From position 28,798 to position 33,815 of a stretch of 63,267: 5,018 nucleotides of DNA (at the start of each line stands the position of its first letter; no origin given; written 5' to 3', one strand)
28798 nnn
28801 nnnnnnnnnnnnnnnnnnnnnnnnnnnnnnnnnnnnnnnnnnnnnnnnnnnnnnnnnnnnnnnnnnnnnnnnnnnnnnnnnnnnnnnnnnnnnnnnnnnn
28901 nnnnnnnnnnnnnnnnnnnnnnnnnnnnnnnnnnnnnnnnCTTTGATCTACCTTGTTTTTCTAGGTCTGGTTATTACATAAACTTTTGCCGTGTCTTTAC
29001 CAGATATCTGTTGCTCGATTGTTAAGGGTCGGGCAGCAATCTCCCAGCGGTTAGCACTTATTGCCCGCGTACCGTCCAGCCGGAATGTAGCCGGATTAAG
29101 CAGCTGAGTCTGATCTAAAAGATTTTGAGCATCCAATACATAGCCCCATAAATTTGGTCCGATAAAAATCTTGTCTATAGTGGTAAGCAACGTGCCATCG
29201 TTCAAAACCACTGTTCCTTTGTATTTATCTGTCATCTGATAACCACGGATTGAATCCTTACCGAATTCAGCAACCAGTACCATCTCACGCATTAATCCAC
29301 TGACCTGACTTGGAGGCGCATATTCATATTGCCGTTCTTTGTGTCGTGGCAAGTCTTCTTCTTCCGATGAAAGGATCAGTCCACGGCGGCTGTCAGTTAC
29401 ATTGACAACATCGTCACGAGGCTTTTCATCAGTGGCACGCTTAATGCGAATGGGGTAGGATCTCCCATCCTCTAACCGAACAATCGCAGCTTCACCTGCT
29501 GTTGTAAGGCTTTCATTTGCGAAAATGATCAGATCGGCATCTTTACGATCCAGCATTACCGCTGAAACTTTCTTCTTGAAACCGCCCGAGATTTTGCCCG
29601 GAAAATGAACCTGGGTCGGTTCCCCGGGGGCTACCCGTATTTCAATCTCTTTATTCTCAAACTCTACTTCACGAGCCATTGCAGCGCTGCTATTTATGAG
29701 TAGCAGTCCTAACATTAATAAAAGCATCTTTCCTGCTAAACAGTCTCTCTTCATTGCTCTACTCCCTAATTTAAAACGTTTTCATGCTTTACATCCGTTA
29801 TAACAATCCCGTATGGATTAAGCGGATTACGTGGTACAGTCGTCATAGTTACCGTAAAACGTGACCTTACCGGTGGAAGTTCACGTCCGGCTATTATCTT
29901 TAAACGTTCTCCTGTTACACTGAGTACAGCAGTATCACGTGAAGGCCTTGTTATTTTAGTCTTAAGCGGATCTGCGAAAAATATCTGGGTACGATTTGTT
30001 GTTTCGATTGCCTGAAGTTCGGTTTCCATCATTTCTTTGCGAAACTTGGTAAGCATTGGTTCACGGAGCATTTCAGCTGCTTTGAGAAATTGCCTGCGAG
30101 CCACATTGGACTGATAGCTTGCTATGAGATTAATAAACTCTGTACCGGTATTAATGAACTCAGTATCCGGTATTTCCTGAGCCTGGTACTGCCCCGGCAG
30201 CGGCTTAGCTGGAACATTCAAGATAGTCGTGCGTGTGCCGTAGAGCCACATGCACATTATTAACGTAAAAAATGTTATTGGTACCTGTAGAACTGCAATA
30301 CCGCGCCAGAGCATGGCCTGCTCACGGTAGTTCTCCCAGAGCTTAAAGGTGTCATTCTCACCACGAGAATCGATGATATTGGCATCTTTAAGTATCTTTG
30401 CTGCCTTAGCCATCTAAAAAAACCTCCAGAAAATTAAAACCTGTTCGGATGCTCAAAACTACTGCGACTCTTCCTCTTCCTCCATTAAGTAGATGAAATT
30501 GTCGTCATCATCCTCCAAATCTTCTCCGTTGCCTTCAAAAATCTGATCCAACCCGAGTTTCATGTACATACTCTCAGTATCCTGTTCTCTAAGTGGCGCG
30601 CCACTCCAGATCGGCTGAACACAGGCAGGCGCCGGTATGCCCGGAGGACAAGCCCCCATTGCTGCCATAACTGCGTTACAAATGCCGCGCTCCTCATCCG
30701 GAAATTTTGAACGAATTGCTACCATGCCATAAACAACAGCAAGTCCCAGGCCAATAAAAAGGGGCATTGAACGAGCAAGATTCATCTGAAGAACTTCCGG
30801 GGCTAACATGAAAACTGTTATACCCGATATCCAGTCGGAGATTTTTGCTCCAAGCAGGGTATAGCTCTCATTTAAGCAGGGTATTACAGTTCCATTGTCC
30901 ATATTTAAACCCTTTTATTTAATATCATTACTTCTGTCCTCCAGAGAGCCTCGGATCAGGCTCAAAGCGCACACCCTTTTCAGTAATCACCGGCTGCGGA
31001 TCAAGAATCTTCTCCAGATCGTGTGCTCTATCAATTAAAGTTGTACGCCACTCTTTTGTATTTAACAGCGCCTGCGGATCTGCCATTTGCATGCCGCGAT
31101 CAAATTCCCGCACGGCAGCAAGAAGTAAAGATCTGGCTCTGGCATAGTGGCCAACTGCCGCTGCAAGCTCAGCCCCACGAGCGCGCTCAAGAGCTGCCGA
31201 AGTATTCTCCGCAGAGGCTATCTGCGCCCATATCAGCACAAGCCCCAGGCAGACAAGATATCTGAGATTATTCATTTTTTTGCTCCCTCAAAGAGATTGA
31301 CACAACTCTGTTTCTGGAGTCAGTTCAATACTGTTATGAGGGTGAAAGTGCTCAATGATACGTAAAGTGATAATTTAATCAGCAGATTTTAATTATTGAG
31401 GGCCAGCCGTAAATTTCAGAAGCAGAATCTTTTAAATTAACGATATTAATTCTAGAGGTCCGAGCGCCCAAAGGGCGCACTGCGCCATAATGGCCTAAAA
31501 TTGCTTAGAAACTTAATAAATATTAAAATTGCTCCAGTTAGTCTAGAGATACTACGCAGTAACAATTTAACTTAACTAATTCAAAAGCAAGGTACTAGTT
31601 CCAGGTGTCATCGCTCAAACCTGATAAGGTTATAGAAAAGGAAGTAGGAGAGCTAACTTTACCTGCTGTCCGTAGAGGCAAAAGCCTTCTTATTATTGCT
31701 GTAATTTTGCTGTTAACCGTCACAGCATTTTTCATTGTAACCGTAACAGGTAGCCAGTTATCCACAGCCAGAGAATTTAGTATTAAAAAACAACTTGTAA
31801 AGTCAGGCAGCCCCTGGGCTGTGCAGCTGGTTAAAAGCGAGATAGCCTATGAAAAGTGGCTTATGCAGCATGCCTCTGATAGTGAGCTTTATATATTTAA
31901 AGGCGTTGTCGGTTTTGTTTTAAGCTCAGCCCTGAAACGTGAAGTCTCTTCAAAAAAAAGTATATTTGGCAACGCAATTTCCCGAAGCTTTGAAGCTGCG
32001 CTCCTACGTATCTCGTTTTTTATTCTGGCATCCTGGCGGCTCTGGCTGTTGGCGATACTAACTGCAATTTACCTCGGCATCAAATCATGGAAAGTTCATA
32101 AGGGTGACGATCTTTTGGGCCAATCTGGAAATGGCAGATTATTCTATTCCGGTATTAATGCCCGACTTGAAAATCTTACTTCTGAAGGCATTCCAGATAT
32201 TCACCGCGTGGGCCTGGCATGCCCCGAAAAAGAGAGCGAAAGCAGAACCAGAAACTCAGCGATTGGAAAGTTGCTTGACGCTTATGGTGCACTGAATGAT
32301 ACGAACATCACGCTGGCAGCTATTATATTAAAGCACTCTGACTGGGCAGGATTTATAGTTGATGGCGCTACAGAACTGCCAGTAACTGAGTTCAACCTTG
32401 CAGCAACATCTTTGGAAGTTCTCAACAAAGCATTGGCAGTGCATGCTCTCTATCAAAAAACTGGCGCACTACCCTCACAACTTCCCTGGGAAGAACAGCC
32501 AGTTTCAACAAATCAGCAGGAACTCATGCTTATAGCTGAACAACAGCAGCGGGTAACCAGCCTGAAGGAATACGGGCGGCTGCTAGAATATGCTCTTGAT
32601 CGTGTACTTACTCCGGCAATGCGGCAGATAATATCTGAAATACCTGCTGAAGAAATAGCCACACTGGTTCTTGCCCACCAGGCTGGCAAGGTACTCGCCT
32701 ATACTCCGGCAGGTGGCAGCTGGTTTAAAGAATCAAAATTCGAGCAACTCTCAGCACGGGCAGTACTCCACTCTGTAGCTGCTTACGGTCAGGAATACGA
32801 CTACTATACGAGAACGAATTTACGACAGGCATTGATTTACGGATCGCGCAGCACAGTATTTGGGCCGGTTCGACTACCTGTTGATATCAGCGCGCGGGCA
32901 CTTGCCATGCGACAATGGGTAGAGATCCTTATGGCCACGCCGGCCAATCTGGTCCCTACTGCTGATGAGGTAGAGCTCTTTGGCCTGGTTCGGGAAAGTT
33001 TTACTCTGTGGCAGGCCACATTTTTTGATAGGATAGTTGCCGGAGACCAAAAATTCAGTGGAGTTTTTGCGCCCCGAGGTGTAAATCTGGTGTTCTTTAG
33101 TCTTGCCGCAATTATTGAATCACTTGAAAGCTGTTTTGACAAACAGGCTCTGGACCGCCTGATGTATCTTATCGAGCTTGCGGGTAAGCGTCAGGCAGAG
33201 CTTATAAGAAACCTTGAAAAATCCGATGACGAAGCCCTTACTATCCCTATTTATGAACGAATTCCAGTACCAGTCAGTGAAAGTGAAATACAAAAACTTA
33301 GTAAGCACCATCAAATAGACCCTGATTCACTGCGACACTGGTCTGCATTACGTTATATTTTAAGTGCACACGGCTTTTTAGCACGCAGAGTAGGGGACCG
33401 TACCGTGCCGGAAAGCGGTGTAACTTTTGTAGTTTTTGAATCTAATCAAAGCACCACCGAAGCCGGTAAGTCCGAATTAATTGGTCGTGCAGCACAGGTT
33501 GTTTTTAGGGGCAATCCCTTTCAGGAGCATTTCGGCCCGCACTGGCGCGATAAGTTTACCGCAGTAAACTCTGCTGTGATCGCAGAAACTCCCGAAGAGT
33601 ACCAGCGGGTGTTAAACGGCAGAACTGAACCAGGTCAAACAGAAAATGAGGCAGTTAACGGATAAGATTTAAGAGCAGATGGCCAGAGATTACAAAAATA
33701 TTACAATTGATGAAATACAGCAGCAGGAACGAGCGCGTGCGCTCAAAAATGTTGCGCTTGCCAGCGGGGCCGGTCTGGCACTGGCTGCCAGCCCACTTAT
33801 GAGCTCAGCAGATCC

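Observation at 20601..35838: Highly diverged F/G-type-like T4SS locus with no recognisable relaxase, integrase or several canonical mating-pair genes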

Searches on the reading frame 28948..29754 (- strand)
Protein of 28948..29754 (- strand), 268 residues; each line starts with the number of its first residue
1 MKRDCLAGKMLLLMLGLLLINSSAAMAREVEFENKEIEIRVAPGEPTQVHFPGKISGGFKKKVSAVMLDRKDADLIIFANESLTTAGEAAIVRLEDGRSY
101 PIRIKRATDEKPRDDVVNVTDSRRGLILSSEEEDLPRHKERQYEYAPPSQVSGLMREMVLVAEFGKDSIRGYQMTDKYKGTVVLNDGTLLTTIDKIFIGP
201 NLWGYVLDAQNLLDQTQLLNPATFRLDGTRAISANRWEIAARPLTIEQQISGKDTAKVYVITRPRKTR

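Call 3: search_protein_families(library=pfam, proteins=[window:28948-29754:-], max_evalue=0.01)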
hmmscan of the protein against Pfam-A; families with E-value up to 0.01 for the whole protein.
window:28948-29754:- (268 aa): 1 family
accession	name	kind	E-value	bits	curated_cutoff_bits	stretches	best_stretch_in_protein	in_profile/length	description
PF23536.1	TraK_C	-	0.00038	21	28.5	1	142-241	7-100/110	TraK C-terminal domain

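Call 5: search_protein_families(library=ncbifam, proteins=[window:28948-29754:-], max_evalue=0.1)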
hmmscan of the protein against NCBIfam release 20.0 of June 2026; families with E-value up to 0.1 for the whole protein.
window:28948-29754:- (268 aa): 2 families
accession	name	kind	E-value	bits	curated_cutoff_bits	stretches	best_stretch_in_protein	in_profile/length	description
TIGR02756.1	TraK_Ftype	equivalog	0.0066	15.9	124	1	167-261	149-231/232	type-F conjugative transfer system secretin TraK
NF041740.1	choice_anch_T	equivalog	0.026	13.7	70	1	11-56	5-56/259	choice-of-anchor T family protein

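Call 72: search_solved_structures(query=A7, max_evalue=1)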
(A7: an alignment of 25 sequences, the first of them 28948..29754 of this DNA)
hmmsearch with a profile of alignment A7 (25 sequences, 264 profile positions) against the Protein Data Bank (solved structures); distinct sequences matched with E-value up to 1: 3.
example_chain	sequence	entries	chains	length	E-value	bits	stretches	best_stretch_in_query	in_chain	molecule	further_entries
8bl6_A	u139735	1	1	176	0.014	17.8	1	22-124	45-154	dIG14-scdim-EF62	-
8u6x_A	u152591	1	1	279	0.036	16.5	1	138-186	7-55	DNA ligase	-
8bl3_A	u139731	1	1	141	0.054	15.9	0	23-124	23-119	scIg12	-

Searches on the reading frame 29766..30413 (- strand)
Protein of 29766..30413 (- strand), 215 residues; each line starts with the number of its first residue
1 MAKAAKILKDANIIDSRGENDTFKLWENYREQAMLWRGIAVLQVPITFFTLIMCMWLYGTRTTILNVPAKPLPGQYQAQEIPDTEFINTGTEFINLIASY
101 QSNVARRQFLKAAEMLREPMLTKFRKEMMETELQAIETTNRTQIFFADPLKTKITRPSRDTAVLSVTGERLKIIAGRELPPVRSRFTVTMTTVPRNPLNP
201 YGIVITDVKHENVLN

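Call 4: search_protein_families(library=pfam, proteins=[window:29766-30413:-], max_evalue=0.01)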
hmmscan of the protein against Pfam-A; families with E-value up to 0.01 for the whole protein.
window:29766-30413:- (215 aa): 0 families

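Call 6: search_protein_families(library=ncbifam, proteins=[window:29766-30413:-], max_evalue=0.1)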
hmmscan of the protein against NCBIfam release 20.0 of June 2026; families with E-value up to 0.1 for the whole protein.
window:29766-30413:- (215 aa): 1 family
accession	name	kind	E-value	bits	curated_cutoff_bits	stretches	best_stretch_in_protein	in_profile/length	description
TIGR02761.1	TraE_TIGR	equivalog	0.026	14.4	109.05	1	51-191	32-169/181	type IV conjugative transfer system protein TraE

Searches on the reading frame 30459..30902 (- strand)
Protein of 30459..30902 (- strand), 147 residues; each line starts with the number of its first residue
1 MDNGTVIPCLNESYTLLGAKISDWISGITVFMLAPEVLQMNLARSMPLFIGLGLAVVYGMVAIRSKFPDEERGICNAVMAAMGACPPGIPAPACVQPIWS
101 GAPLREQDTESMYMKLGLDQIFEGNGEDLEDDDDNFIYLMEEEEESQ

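Call 4: search_protein_families(library=pfam, proteins=[window:30459-30902:-], max_evalue=0.01)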
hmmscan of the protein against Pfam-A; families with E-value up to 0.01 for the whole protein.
window:30459-30902:- (147 aa): 0 families

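Call 6: search_protein_families(library=ncbifam, proteins=[window:30459-30902:-], max_evalue=0.1)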
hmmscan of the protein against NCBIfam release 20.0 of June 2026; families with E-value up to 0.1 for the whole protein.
window:30459-30902:- (147 aa): 0 families

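Call 75: search_solved_structures(query=A10, max_evalue=1)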
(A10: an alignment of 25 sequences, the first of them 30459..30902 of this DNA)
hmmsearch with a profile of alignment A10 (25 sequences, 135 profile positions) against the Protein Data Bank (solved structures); distinct sequences matched with E-value up to 1: 0.

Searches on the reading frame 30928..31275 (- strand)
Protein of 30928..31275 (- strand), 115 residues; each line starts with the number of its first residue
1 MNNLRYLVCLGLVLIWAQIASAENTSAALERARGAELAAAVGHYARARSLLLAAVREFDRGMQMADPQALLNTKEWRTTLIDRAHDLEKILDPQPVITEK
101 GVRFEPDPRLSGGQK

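Call 4: search_protein_families(library=pfam, proteins=[window:30928-31275:-], max_evalue=0.01)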
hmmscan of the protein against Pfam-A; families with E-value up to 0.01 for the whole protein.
window:30928-31275:- (115 aa): 0 families

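Call 6: search_protein_families(library=ncbifam, proteins=[window:30928-31275:-], max_evalue=0.1)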
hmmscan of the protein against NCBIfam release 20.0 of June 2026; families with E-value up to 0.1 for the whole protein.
window:30928-31275:- (115 aa): 0 families

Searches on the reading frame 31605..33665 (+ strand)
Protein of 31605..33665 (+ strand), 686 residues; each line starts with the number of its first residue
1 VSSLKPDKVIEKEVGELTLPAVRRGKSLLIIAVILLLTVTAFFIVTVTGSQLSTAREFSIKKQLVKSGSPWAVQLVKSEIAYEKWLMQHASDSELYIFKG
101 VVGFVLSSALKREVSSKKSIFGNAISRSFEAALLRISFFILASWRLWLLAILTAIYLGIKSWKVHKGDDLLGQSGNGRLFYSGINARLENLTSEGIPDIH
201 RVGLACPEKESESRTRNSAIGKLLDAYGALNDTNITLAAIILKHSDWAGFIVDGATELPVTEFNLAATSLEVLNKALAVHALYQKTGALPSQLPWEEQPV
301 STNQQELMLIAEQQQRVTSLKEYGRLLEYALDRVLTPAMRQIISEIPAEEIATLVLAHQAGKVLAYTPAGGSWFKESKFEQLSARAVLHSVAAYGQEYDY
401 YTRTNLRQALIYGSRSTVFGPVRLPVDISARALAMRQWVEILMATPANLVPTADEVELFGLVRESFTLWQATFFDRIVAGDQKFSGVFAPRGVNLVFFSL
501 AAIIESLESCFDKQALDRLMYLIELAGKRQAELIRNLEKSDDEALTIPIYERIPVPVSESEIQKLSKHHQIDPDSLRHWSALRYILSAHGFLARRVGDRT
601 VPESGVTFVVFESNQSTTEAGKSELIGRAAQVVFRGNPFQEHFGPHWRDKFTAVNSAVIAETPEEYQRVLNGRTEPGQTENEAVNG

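Call 4: search_protein_families(library=pfam, proteins=[window:31605-33665:+], max_evalue=0.01)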
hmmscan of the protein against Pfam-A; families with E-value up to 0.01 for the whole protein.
window:31605-33665:+ (686 aa): 0 families

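Call 6: search_protein_families(library=ncbifam, proteins=[window:31605-33665:+], max_evalue=0.1)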
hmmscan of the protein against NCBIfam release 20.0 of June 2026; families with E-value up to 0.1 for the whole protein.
window:31605-33665:+ (686 aa): 0 families

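Call 27: find_homologous_proteins(query=window:31605-33665:+)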
Query window:31605-33665:+ (686 aa): 83 proteins with E <= 0.001 among 8000 candidates.
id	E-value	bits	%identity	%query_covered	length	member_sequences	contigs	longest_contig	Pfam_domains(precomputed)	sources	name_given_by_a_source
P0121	0.0e+0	1514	100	100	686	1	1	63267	-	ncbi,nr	ncbi:MAG: hypothetical protein D6719_02650 [Candidatus Dadabacteria bacterium]|nr:MAG: hypothetical 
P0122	2.6e-130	454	39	95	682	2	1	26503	-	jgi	jgi:hypothetical protein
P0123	5.1e-129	450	39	96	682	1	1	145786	-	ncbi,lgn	-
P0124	5.4e-128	446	38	94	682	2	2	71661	-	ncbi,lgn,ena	-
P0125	8.2e-128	446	38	95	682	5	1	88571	-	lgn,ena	-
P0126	4.8e-126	440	37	94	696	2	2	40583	-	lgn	-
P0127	9.7e-126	439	36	94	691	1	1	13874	-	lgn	-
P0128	1.5e-125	438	38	94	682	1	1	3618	-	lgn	-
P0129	2.5e-125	437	36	94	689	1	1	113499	-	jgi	-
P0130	8.4e-124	432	37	94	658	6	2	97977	-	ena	-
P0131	9.1e-124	432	37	95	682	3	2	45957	-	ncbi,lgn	-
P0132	1.9e-123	431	38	94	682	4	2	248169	-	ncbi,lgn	-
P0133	5.5e-123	430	38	89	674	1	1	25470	-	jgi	-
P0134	2.6e-122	427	38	97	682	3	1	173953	-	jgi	-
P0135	5.3e-122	426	36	98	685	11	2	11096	-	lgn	-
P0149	4.7e-116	407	34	97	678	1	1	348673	-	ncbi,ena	-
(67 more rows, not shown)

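Call 43: predict_structure(alignment_id=A2)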
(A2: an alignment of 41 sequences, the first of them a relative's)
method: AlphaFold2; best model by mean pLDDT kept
length: 686 residues; sequences in the alignment: 41
mean_pLDDT: 80.5   pTM: 0.69
mean pLDDT of the five models: 80.5, 80.2, 77.8, 77.8, 77.6
residues with pLDDT >= 90: 308; 70-90: 219; 50-70: 76; < 50: 83
segments of 3 or more residues with pLDDT < 50: 1-24, 162-188, 195-203, 299-302, 676-686
pLDDT, mean of each block of 10 residues (from residue 1): 40 39 58 78 65 77 88 92 93 88 89 74 84 90 86 77 46 38 37 45 65 97 98 98 94 60 89 97 78 49 55 66 92 93 97 98 88 84 90 84 91 77 81 96 90 93 91 93 89 94 91 87 89 84 64 85 94 92 90 91 93 75 85 96 94 93 91 60 38
secondary structure, 60 per line:
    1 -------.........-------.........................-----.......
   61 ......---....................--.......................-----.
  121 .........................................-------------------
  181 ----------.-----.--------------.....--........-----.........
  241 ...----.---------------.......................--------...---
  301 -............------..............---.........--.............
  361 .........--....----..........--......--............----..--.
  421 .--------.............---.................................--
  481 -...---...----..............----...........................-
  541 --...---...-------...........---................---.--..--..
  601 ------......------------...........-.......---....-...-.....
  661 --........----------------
elements in order (helices of 4 or more, strands of 3 or more residues): H8-16 H24-48 H54-66 H70-89 H92-114 H120-161 H212-216 H219-226 H232-243 H265-286 H302-313 H320-333 H337-345 H348-365 E366-369 E372-375 H380-389 H392-397 H400-411 H430-442 H446-478 E488-490 E495-499 H500-508 H513-539 H559-569 H573-588 E607-612 E625-635 H637-643 H647-650 E652-654 E656-660 H663-670

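Call 47: fold_search(model_id=the predicted structure, library=pdb)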
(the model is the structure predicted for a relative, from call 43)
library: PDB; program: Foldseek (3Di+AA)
matches with E <= 10: 228; with E <= 0.001: 0
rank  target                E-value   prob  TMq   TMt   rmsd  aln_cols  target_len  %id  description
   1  7rhs_B                3.5e-01  0.06  0.09  0.11  23.4       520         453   10  Cryo-EM structure of apo-state of human CNGA3/CNGB3 channel (released 2022-03-02)
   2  2qmr_D                4.3e-01  0.08  0.11  0.10  27.9       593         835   13  Karyopherin beta2/transportin (released 2007-10-30)
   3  4ady_A                6.4e-01  0.07  0.11  0.09  29.4       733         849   11  Crystal structure of 26S proteasome subunit Rpn2 (released 2012-03-14)
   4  7zdc_D                7.6e-01  0.05  0.08  0.09  29.2       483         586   14  IF(heme/confined) conformation of CydDC in ADP(CydD) bound state (Dataset-3) (released 2023-04-19)
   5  6tnt_A                7.6e-01  0.04  0.09  0.06  23.4       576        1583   12  SUMOylated apoAPC/C with repositioned APC2 WHB domain (released 2021-01-13)
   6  6vxz_A                7.9e-01  0.06  0.09  0.13  26.4       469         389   12  SthK P300A cyclic nucleotide-gated potassium channel in the closed state, in complex with cAMP (released 2020-11-11)
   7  9h3f_A                9.8e-01  0.38  0.15  0.37  12.7       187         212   11  Cryo-EM structure of YhaM (released 2025-08-06)
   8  8v5c_A                1.0e+00  0.08  0.08  0.19  18.8       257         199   13  IpaD (122-321) Bound to Deoxycholate (released 2024-08-21)
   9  8usb_U                1.1e+00  0.03  0.10  0.09  34.0       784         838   11  Non-substrate-engaged human 26S proteasome with Nub1/FAT10 bound to Rpn1 (released 2024-11-06)
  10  9wfa                  1.2e+00  0.08  0.10  0.18  18.2       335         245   12  Cryo-EM structure of psXR (released 2026-03-18)
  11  7rtf_A                1.3e+00  0.04  0.09  0.13  28.2       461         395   12  SthK R120A Closed State (released 2022-11-23)
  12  6thh_C                1.5e+00  0.14  0.16  0.13  25.7       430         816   10  Crystal structure of type I-D CRISPR-Cas nuclease Cas10d in complex with the SIRV3 AcrID1 (gp02) anti-CRISPR protein (released 2020-10-28)
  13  5xn5_A                1.5e+00  0.08  0.12  0.21  17.3       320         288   12  Homo-dimer crystal structure of geranylgeranyl diphosphate synthases 1 from Oryza sativa (released 2017-06-21)
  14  1xos                  1.6e+00  0.07  0.11  0.19  17.2       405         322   12  Catalytic Domain Of Human Phosphodiesterase 4B In Complex With Sildenafil (released 2004-12-14)
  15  5vxj_G                1.6e+00  0.06  0.09  0.16  19.9       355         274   13  2.50 A resolution structure of IpaD from Shigella flexneri in complex with single-domain antibody JMK-E3 (released 2017-08-30)
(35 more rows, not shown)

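Call 90: find_encoding_contigs(protein=P0149, flank=10000, max_places=2)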
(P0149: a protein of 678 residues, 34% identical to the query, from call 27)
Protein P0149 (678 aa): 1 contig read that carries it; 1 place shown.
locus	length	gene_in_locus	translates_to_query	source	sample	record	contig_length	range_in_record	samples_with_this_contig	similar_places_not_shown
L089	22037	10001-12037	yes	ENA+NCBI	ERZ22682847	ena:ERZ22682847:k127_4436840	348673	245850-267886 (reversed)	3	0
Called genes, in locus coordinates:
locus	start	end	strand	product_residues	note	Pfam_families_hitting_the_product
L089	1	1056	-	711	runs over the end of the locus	PF00378:ECH_1, PF16113:ECH_2, PF02737:3HCDH_N, PF00725:3HCDH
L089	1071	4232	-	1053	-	PF00133:tRNA-synt_1, PF09334:tRNA-synt_1g (weak), PF08264:Anticodon_1, PF19302:DUF5915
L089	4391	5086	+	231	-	PF16316:DUF4956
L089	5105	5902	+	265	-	PF09359:VTC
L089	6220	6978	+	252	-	-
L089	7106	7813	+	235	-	-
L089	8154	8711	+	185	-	PF01872:RibD_C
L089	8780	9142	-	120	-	PF07963:N_methyl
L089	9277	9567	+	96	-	PF04362:Iron_traffic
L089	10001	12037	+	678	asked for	-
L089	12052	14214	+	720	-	PF12696:TraG-D_C (weak)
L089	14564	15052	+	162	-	-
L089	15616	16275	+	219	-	-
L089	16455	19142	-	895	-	PF05227:CHASE3, PF08447:PAS_3, PF08448:PAS_4 (weak), PF00512:HisKA, PF02518:HATPase_c, PF00072:Response_reg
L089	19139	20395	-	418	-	PF25487:ETR1_N, PF00512:HisKA, PF02518:HATPase_c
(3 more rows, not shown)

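Call 100: search_protein_families(library=padloc, proteins=[window:31605-33665:+], max_evalue=0.01)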
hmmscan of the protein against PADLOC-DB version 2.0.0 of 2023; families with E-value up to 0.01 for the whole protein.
window:31605-33665:+ (686 aa): 0 families
